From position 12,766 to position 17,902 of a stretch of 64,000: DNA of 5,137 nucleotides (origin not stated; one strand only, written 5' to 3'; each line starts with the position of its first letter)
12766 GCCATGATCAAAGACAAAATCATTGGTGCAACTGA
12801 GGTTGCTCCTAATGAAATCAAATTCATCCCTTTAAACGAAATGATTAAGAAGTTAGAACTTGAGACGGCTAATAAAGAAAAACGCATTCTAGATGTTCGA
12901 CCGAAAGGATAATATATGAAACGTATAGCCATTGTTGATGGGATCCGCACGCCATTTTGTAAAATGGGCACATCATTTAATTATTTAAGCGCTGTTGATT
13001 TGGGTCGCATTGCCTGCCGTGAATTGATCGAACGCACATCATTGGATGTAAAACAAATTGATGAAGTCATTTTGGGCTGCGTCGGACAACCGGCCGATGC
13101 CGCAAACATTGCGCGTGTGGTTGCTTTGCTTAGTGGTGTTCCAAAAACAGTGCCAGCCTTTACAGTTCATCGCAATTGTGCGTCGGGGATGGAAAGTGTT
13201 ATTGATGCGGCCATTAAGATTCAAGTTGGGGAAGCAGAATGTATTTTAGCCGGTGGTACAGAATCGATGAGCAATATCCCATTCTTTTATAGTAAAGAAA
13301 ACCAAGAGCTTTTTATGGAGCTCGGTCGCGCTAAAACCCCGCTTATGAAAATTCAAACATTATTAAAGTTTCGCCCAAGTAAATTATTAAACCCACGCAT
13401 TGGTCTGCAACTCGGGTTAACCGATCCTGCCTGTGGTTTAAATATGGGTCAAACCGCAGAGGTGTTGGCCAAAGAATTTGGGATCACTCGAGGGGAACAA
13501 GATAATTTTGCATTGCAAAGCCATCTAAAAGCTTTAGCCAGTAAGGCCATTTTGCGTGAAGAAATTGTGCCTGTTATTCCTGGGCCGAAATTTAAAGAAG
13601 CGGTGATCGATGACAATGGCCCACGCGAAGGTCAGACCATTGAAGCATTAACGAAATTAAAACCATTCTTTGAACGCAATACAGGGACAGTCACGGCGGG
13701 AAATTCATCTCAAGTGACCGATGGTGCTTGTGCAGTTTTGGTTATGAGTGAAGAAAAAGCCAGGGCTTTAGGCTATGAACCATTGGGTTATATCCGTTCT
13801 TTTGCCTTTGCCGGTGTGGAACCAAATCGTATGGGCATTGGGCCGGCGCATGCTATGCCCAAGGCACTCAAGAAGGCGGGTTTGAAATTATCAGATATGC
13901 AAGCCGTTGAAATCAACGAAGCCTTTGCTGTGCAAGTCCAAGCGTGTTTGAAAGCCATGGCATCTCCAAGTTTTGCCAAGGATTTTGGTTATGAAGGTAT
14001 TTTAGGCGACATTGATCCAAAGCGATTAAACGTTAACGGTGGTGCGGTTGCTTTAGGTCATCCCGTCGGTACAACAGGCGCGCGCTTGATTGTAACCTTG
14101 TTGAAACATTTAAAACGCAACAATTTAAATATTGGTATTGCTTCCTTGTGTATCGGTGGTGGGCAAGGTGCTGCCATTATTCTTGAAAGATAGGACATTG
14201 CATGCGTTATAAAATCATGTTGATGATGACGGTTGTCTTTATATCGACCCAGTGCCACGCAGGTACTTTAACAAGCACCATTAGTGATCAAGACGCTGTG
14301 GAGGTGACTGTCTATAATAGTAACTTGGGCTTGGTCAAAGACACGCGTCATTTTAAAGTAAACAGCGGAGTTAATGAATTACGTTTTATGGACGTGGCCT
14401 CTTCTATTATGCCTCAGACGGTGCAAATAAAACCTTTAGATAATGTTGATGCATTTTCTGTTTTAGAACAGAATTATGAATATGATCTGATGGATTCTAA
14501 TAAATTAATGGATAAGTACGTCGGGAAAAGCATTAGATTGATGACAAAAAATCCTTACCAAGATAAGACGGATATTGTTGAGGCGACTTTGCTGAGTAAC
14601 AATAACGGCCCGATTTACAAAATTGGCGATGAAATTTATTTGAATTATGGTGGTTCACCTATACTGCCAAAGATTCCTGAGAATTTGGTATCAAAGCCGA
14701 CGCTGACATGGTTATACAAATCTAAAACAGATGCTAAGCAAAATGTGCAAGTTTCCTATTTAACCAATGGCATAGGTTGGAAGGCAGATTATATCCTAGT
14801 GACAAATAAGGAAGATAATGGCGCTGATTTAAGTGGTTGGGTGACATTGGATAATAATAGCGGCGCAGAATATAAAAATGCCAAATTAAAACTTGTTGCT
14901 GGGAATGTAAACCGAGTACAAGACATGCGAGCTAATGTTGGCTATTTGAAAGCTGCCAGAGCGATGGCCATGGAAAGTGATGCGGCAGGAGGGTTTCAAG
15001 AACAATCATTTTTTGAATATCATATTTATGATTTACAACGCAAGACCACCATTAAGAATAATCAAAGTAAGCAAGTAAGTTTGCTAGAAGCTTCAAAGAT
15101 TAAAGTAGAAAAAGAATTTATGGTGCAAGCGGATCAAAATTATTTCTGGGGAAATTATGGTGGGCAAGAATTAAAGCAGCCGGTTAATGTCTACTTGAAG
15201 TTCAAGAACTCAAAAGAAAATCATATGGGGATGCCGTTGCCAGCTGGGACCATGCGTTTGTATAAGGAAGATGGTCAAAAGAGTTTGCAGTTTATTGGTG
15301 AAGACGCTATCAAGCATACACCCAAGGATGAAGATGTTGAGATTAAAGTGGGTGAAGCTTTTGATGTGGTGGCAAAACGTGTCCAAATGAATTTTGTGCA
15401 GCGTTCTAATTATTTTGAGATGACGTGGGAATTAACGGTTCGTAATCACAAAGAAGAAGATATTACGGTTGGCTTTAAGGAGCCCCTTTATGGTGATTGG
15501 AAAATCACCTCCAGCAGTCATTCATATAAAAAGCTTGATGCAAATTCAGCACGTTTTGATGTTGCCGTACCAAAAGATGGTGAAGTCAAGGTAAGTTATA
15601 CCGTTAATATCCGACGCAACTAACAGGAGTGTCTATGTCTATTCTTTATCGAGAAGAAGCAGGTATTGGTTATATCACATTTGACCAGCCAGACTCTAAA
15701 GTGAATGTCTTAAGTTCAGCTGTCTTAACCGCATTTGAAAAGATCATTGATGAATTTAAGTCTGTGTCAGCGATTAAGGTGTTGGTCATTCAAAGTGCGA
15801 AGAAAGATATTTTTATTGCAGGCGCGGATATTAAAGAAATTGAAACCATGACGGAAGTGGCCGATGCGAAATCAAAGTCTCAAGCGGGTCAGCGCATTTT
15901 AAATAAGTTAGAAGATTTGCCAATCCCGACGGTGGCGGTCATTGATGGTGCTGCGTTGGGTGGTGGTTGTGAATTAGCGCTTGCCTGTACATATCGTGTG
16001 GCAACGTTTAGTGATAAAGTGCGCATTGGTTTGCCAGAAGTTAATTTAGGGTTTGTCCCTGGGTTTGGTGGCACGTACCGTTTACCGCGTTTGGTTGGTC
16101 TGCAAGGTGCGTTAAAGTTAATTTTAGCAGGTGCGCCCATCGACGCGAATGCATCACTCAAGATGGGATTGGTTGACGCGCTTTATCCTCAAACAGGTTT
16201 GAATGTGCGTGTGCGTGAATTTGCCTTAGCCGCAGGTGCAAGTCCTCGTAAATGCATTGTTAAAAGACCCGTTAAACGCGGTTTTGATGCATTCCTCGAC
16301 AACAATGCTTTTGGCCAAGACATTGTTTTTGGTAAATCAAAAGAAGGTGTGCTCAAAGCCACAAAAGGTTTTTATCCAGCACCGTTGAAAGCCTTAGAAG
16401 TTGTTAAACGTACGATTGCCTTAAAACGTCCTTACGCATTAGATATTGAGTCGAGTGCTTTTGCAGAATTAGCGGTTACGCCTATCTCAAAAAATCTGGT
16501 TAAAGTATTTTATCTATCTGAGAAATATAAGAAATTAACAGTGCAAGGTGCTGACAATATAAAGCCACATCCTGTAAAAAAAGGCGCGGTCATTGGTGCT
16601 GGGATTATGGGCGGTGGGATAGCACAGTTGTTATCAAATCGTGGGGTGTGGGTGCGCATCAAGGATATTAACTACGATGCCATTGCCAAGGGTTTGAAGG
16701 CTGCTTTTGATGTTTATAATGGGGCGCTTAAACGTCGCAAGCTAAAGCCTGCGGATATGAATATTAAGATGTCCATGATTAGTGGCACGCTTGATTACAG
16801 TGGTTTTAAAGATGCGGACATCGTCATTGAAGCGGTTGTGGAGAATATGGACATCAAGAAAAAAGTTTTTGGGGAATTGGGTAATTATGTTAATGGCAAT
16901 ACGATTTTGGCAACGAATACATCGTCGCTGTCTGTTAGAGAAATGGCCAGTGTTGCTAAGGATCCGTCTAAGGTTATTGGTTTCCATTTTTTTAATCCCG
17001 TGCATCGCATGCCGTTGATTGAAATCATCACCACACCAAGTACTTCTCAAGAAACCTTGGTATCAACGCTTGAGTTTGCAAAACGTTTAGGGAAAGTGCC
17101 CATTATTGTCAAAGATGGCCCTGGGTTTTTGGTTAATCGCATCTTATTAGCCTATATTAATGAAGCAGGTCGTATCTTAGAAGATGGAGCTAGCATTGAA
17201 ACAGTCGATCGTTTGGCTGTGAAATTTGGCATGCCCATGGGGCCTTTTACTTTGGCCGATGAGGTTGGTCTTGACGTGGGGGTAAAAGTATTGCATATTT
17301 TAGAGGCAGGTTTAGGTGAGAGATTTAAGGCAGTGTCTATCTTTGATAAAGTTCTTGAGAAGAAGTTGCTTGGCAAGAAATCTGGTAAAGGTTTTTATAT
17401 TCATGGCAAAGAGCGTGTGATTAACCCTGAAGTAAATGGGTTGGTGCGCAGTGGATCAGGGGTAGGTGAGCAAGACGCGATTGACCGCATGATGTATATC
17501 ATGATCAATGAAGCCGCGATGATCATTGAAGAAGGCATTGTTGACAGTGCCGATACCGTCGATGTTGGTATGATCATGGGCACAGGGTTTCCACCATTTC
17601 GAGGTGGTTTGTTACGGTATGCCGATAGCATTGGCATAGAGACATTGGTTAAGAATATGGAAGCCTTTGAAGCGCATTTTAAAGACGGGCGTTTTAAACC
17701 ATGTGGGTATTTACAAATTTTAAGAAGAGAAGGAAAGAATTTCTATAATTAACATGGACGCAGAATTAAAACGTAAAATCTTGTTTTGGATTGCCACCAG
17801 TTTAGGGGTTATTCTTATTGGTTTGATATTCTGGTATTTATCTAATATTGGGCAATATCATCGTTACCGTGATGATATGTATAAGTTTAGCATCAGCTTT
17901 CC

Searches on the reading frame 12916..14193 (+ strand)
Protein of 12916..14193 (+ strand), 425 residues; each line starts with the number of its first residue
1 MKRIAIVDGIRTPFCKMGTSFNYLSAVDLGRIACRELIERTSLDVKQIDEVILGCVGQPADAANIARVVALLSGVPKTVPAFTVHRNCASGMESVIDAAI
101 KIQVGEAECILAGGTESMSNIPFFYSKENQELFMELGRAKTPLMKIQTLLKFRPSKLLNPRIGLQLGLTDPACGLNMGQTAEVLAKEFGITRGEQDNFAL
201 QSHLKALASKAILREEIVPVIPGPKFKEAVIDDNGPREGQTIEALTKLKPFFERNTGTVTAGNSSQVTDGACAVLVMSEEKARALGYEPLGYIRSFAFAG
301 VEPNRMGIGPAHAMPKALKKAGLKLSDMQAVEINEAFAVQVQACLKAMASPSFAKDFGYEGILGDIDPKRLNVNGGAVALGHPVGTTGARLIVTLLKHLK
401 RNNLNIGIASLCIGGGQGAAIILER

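Call 91: search_protein_families(library=pfam, proteins=[window:12916-14193:+], max_evalue=0.000001)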
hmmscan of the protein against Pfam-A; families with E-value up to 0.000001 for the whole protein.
window:12916-14193:+ (425 aa): 2 families
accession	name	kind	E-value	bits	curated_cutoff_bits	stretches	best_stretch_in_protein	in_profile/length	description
PF00108.29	Thiolase_N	-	1.7e-69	234.5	26.4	1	4-280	1-260/260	Thiolase, N-terminal domain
PF02803.24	Thiolase_C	-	3.8e-44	149.7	27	1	288-425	2-123/123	Thiolase, C-terminal domain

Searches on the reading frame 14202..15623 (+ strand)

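Call 91: search_protein_families(library=pfam, proteins=[window:14202-15623:+], max_evalue=0.000001)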
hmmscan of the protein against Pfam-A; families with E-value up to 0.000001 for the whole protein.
window:14202-15623:+ (473 aa): 1 family
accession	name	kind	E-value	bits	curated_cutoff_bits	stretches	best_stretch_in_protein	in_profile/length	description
PF13598.12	DUF4139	-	4.1e-10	40.1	31.8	1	182-466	1-197/205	Domain of unknown function (DUF4139)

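Call 93: search_protein_families(library=ncbifam, proteins=[window:14202-15623:+], max_evalue=1e-10)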
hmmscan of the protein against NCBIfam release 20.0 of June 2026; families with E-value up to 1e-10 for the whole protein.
window:14202-15623:+ (473 aa): 0 families

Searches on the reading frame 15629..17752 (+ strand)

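Call 92: search_protein_families(library=pfam, proteins=[window:15629-17752:+], max_evalue=0.000001)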
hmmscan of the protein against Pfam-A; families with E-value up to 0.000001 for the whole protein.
window:15629-17752:+ (707 aa): 4 families
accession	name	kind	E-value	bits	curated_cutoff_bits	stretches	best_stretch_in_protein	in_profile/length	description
PF02737.24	3HCDH_N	-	1.8e-58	197.9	22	1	320-496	3-179/180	3-hydroxyacyl-CoA dehydrogenase, NAD binding domain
PF00725.27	3HCDH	-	1.5e-37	128.4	22.1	2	499-590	1-95/97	3-hydroxyacyl-CoA dehydrogenase, C-terminal domain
PF00378.25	ECH_1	-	2.7e-36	125.6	27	1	9-199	2-187/251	Enoyl-CoA hydratase/isomerase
PF16113.10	ECH_2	-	1.8e-27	97.2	27.2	1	14-191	2-177/335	Enoyl-CoA hydratase/isomerase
